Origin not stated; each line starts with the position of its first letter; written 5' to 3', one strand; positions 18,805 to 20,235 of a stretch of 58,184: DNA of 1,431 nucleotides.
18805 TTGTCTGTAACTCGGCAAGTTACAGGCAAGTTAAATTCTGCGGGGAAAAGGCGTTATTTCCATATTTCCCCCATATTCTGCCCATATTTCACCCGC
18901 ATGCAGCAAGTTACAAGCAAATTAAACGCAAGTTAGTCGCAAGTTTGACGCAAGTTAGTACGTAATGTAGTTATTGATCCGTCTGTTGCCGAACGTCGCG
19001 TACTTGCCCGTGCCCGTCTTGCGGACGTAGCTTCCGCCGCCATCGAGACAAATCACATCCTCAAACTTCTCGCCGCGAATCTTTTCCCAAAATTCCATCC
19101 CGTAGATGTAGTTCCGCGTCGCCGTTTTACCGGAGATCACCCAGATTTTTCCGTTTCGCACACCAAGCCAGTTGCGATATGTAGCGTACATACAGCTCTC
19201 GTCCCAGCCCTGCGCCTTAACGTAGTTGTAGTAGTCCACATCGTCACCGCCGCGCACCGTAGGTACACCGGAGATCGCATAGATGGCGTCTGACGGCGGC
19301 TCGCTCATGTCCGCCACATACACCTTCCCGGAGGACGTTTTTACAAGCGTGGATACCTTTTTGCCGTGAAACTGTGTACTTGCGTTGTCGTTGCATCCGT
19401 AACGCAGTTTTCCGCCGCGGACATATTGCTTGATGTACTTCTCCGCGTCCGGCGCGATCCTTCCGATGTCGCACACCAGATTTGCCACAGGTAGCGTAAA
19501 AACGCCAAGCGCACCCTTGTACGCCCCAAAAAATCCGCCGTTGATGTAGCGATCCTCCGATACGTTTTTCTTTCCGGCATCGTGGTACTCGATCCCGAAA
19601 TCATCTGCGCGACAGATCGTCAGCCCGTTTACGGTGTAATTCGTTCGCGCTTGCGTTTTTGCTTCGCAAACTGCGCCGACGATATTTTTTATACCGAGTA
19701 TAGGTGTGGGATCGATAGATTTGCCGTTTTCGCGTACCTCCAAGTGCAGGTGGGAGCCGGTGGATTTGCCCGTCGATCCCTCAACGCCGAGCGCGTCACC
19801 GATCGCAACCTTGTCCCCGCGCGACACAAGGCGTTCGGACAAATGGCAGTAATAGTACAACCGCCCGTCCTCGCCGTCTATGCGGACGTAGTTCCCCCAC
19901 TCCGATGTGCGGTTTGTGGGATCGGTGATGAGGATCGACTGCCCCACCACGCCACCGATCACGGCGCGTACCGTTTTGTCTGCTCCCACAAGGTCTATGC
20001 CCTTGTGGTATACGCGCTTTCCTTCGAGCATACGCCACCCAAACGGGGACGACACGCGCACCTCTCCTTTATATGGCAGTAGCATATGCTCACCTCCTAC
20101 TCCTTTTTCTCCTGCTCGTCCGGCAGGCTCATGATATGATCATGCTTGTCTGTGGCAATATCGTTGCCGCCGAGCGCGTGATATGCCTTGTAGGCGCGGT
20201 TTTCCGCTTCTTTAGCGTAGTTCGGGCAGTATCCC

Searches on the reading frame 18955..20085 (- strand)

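Call 60: search_protein_families(library=pfam, proteins=[window:18955-20085:-], max_evalue=0.01)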
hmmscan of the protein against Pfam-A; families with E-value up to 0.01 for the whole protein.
window:18955-20085:- (376 aa): 1 family
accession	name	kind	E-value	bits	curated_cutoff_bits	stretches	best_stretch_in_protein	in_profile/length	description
PF01551.29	Peptidase_M23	-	6.4e-22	78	28.7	1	26-126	2-96/96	Peptidase family M23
